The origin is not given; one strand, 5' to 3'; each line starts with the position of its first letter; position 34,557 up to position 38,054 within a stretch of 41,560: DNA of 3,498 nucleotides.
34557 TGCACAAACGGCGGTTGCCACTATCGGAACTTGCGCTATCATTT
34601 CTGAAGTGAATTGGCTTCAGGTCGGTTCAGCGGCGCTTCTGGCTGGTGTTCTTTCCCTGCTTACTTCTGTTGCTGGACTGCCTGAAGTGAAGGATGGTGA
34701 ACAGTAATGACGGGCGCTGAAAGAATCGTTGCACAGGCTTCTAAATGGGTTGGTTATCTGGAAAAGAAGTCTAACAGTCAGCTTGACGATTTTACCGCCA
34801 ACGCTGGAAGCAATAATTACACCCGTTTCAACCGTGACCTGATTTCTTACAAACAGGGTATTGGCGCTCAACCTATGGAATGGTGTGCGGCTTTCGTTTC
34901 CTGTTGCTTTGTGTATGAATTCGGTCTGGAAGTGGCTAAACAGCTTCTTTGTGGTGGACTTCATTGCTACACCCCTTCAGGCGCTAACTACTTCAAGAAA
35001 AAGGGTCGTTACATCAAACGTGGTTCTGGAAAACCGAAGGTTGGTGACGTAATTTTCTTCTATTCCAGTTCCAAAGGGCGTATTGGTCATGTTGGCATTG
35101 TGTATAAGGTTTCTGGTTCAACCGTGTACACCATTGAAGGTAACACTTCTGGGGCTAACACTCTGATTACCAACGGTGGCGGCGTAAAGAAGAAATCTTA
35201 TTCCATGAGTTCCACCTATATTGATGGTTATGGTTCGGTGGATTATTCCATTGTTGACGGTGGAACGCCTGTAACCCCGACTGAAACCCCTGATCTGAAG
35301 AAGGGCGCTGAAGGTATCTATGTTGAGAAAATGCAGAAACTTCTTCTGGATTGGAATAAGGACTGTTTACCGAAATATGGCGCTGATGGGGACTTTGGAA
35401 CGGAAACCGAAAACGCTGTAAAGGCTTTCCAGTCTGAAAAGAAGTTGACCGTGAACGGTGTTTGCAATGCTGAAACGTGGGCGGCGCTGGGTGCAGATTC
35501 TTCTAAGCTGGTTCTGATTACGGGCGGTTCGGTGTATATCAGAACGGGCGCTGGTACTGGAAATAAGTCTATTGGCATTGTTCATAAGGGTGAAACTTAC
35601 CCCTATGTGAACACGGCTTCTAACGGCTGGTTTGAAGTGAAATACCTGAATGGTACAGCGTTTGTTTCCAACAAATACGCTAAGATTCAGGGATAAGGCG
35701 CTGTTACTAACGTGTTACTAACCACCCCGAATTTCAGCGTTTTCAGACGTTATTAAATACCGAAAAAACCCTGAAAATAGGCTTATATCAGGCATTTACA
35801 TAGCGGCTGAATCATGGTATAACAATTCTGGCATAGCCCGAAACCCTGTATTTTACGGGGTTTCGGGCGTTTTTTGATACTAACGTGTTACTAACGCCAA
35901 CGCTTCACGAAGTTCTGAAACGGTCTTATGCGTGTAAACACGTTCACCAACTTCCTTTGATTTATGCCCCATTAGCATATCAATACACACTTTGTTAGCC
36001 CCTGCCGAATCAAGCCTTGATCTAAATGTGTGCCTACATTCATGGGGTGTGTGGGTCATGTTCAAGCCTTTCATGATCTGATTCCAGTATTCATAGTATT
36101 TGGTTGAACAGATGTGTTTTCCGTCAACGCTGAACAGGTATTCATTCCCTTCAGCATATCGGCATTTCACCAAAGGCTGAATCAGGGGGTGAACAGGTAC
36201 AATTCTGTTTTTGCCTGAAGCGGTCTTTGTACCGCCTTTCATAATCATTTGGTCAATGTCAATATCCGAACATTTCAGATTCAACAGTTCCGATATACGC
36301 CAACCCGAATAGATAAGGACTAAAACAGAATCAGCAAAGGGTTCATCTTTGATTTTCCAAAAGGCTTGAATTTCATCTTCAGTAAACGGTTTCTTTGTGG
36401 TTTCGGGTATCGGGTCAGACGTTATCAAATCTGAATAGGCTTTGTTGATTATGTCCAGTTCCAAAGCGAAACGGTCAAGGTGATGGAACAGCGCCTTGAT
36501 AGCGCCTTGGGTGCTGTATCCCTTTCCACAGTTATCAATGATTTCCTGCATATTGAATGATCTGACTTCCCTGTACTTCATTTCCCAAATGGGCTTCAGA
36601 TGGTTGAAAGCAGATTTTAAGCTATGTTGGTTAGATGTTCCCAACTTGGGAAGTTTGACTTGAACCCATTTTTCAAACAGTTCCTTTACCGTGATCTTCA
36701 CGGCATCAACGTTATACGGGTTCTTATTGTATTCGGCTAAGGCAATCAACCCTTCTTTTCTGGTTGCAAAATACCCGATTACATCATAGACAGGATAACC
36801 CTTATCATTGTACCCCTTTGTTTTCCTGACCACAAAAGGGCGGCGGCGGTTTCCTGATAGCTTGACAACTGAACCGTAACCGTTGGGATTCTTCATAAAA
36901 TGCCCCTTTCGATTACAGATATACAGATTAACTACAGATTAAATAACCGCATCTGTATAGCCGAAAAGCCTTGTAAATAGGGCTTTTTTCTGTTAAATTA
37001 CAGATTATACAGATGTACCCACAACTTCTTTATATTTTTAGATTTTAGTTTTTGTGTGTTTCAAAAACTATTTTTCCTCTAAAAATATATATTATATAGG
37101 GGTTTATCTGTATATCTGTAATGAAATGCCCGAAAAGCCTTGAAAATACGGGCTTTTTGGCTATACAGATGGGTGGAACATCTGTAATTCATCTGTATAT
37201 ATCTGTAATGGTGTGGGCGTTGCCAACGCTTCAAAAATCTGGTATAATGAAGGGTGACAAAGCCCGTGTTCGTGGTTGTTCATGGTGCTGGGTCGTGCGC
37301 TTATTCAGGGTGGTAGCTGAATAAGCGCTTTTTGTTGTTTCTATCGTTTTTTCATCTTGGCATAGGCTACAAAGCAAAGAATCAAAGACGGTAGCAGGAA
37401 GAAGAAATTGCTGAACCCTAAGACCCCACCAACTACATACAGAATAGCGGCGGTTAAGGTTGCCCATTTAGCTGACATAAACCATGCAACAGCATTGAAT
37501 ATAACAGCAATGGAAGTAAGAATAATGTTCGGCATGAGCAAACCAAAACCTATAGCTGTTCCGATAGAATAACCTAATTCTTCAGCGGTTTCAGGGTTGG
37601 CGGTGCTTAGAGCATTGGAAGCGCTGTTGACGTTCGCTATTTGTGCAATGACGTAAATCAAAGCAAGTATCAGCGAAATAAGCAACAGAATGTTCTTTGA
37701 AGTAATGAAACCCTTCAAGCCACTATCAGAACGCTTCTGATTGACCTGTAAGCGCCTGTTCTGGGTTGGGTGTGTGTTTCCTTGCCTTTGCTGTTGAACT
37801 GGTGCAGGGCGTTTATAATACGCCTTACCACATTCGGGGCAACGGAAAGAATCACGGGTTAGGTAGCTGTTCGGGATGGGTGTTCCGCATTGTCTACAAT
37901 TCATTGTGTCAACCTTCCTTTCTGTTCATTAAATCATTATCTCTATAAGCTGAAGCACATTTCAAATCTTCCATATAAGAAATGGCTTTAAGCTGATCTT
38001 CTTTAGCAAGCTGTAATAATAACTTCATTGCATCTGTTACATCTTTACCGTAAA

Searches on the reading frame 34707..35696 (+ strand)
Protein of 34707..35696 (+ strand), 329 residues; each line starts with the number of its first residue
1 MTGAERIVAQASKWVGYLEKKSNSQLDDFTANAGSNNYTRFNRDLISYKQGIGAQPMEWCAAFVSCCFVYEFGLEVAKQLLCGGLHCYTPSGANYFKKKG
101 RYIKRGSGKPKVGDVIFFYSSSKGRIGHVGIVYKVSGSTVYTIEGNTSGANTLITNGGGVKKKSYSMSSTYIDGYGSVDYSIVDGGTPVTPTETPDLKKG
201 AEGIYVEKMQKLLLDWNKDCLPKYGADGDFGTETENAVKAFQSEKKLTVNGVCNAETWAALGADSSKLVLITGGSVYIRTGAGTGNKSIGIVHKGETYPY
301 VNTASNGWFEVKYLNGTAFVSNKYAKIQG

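Call 6: search_protein_families(library=pfam, proteins=[window:34707-35696:+], max_evalue=0.01)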
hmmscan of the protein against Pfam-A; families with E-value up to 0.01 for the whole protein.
window:34707-35696:+ (329 aa): 3 families
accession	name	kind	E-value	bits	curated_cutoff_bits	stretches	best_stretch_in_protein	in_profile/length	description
PF05257.22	CHAP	-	2.1e-13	51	26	1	56-146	5-81/81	CHAP domain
PF01471.23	PG_binding_1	-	5.3e-12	46.2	23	1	206-261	5-57/57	Putative peptidoglycan binding domain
PF08239.17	SH3_3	-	2.4e-07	31.3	27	1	275-324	2-52/54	Bacterial SH3 domain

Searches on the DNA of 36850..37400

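Call 64: search_rna_families(source=window, start=36850, end=37400, threshold=evalue, max_evalue=5)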
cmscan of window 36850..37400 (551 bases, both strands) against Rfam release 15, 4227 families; matches with E-value up to 5: 3.
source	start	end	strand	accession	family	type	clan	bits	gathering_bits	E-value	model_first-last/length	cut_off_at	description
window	36950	37171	-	RF04128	MIR8562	Gene; miRNA;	-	24.4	211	0.024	1-242/242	no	MIR8562 microRNA precursor family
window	37296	37361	-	RF02844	RefA9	Gene; antisense;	-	18.3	49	3.4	1-64/64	no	Enterococcus sRNA A9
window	37124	37200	+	RF02752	ES056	Gene; sRNA;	-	16.7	43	4.2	1-92/92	no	ES056 sRNA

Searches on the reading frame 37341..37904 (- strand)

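Call 6: search_protein_families(library=pfam, proteins=[window:37341-37904:-], max_evalue=0.01)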
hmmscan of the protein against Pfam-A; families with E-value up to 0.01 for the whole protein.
window:37341-37904:- (187 aa): 0 families

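Call 21: search_protein_families(library=pfam, proteins=[window:37341-37904:-], max_evalue=0.01)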
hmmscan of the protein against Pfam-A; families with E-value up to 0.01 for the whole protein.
window:37341-37904:- (187 aa): 0 families

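Call 49: search_protein_families(library=phrogs, proteins=[window:37341-37904:-], max_evalue=0.001)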
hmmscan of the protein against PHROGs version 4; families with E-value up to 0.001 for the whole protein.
window:37341-37904:- (187 aa): 2 families
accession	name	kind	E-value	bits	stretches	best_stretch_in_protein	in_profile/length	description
phrog_31229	-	unknown function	2.2e-13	51.4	1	71-186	6-113/127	-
phrog_6586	-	unknown function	3.5e-06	27.9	1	1-133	4-117/129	-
